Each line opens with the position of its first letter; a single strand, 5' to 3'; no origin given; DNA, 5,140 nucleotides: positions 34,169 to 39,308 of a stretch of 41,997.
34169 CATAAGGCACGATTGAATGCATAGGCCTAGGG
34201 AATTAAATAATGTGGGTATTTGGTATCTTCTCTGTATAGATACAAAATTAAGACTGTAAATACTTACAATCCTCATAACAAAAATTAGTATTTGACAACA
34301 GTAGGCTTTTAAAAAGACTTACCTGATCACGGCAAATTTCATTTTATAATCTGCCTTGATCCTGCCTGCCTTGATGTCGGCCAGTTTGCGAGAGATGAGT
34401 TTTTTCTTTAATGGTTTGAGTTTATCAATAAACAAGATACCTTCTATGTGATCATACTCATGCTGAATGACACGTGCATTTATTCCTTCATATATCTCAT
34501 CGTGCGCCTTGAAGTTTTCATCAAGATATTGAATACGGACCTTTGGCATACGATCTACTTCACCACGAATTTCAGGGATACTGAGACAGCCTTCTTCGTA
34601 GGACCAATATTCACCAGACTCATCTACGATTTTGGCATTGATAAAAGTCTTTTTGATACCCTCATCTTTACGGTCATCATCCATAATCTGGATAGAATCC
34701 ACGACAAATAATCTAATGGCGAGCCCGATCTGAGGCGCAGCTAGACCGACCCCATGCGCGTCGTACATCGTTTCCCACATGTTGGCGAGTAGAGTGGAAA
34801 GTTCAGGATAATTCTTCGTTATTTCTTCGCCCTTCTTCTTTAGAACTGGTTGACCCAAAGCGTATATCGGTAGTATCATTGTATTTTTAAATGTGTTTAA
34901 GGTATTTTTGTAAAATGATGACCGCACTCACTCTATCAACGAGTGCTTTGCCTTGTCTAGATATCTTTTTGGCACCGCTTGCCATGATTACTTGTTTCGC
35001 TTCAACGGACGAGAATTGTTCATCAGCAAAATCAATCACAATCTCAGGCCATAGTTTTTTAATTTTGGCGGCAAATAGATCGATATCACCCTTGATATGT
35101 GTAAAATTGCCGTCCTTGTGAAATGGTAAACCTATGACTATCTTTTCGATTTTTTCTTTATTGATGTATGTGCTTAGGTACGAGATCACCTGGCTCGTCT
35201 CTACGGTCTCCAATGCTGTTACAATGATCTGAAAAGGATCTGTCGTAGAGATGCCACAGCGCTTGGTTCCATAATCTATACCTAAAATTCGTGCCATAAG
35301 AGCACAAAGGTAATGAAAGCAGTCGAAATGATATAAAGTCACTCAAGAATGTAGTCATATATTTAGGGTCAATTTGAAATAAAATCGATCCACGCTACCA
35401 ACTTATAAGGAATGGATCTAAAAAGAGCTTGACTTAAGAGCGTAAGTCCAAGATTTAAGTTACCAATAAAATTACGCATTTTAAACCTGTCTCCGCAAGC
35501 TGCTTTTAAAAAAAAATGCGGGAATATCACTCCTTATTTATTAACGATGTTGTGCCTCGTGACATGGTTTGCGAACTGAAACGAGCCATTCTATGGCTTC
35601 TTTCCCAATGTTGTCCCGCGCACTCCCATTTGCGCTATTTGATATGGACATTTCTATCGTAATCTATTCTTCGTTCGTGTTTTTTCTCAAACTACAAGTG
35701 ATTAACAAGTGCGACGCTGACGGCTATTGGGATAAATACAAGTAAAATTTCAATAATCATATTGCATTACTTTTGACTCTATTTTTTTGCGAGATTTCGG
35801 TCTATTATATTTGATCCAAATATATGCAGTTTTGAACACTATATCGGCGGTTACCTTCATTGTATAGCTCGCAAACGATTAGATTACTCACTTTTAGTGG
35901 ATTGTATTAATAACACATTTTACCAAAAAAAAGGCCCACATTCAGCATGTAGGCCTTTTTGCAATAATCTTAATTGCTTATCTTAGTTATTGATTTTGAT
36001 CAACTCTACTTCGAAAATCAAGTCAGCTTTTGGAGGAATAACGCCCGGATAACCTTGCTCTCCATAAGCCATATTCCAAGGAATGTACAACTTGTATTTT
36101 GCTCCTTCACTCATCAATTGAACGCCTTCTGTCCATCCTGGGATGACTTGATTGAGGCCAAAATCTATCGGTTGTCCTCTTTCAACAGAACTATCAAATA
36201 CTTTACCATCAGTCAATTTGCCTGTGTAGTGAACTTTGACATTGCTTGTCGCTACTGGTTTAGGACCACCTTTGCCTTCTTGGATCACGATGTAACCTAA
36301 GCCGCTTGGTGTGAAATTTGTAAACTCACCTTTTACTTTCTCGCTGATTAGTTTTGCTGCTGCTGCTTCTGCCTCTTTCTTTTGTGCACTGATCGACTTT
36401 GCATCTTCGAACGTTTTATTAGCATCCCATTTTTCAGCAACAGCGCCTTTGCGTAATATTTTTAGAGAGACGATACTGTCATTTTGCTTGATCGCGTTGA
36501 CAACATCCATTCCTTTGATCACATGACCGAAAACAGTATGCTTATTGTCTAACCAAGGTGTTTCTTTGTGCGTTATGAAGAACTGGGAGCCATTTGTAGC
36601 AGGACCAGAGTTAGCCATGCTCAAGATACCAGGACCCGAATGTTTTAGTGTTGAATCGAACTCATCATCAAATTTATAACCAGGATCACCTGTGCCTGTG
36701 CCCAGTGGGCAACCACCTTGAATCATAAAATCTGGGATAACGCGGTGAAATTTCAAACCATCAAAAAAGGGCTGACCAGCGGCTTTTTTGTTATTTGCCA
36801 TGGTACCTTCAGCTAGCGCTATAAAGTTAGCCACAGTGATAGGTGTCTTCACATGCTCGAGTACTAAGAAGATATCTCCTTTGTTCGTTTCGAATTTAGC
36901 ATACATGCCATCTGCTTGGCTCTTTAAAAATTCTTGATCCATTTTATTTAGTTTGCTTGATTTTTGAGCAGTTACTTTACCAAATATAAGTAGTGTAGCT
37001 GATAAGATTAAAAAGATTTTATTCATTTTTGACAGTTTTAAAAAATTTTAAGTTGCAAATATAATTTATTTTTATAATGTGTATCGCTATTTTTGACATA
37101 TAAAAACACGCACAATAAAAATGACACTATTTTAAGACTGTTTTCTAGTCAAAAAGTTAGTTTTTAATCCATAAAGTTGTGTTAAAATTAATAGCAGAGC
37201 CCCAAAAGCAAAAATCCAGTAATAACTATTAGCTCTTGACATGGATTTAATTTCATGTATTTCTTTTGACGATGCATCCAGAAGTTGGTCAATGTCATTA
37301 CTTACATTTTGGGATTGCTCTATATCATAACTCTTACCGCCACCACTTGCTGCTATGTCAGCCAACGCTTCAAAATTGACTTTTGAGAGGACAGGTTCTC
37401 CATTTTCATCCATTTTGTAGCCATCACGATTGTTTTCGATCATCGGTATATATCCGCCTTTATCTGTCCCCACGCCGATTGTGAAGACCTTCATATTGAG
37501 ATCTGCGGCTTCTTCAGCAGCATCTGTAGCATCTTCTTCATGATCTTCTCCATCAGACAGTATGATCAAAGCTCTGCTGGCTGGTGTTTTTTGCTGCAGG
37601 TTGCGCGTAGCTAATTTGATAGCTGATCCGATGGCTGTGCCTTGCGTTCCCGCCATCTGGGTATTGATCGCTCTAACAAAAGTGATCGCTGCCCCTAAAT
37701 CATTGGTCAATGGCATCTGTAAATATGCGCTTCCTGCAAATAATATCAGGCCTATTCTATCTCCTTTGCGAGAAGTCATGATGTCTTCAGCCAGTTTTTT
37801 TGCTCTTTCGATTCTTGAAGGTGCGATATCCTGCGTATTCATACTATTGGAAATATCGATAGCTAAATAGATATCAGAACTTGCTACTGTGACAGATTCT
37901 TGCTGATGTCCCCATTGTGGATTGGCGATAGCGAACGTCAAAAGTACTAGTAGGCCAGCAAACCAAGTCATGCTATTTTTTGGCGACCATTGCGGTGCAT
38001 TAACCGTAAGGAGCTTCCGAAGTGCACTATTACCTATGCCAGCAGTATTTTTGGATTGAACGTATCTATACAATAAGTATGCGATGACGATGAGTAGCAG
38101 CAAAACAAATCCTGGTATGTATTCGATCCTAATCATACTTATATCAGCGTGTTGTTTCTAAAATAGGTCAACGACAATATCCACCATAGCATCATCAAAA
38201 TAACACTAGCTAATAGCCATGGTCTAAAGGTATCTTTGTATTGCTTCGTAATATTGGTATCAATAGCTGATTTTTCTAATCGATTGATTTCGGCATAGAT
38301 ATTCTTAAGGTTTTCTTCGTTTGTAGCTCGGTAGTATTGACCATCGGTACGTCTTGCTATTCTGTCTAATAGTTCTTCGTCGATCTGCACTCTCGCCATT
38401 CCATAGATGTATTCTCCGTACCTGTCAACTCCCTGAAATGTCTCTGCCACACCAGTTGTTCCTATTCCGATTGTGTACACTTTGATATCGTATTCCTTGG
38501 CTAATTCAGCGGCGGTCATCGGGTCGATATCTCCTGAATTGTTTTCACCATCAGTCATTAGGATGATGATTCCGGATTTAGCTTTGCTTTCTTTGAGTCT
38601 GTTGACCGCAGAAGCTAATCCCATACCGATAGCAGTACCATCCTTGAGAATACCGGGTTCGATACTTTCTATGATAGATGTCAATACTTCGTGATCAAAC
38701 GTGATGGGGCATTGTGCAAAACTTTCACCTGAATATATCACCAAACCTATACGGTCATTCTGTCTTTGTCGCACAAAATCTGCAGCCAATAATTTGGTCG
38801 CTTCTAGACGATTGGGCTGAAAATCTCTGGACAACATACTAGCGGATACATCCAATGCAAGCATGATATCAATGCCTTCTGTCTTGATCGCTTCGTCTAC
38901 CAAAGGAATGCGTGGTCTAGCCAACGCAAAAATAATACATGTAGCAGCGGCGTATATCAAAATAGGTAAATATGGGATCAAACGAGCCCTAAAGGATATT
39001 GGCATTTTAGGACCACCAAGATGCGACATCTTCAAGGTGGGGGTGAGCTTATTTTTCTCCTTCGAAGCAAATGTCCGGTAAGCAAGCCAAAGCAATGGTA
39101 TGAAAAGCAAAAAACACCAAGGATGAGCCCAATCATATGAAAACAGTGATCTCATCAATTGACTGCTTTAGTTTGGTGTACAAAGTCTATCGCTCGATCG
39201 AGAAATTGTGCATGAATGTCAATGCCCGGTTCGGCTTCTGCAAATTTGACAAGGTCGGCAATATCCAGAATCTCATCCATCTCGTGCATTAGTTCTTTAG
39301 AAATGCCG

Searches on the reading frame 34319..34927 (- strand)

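Call 63: search_protein_families(library=pfam, proteins=[window:34319-34927:-], max_evalue=0.00001)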
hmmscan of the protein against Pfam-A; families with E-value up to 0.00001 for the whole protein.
window:34319-34927:- (202 aa): 1 family
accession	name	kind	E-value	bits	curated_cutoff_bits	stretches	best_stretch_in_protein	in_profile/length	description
PF01327.26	Pep_deformylase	-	1.8e-50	171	22.8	1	19-175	2-155/156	Polypeptide deformylase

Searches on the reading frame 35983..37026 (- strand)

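Call 63: search_protein_families(library=pfam, proteins=[window:35983-37026:-], max_evalue=0.00001)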
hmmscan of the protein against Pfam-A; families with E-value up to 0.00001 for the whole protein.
window:35983-37026:- (347 aa): 2 families
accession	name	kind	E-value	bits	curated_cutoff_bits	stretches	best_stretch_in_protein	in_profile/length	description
PF00160.26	Pro_isomerase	-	3.7e-45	154.4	21.7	1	43-182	2-140/159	Cyclophilin type peptidyl-prolyl cis-trans isomerase/CLD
PF00254.34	FKBP_C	-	1.5e-31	109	21.1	1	256-343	3-94/94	FKBP-type peptidyl-prolyl cis-trans isomerase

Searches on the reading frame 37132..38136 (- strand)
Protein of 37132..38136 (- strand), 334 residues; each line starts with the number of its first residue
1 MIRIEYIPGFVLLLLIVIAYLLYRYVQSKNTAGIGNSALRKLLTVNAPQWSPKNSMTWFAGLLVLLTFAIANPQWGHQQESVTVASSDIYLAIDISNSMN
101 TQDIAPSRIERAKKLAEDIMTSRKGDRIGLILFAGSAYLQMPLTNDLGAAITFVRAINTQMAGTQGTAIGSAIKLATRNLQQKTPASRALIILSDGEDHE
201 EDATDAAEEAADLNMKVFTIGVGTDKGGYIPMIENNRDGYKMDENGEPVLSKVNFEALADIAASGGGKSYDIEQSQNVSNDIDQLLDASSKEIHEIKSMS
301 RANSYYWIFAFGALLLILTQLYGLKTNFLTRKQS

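Call 63: search_protein_families(library=pfam, proteins=[window:37132-38136:-], max_evalue=0.00001)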
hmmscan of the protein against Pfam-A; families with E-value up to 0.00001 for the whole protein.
window:37132-38136:- (334 aa): 2 families
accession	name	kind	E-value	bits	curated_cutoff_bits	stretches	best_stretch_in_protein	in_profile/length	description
PF00092.34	VWA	-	3.2e-21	76.8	23.8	1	88-226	1-143/174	von Willebrand factor type A domain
PF13519.12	VWA_2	-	1.2e-19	71.3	27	1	90-197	2-107/107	von Willebrand factor type A domain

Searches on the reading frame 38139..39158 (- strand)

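Call 63: search_protein_families(library=pfam, proteins=[window:38139-39158:-], max_evalue=0.00001)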
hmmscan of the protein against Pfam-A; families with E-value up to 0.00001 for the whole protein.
window:38139-39158:- (339 aa): 3 families
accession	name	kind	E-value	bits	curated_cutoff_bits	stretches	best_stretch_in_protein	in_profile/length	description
PF00092.34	VWA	-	4.2e-22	79.6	23.8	1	97-289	1-173/174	von Willebrand factor type A domain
PF13519.12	VWA_2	-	4.3e-19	69.6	27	1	98-205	1-107/107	von Willebrand factor type A domain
PF01882.25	DUF58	-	4.6e-09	36.2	23.4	1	80-203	20-142/216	Protein of unknown function DUF58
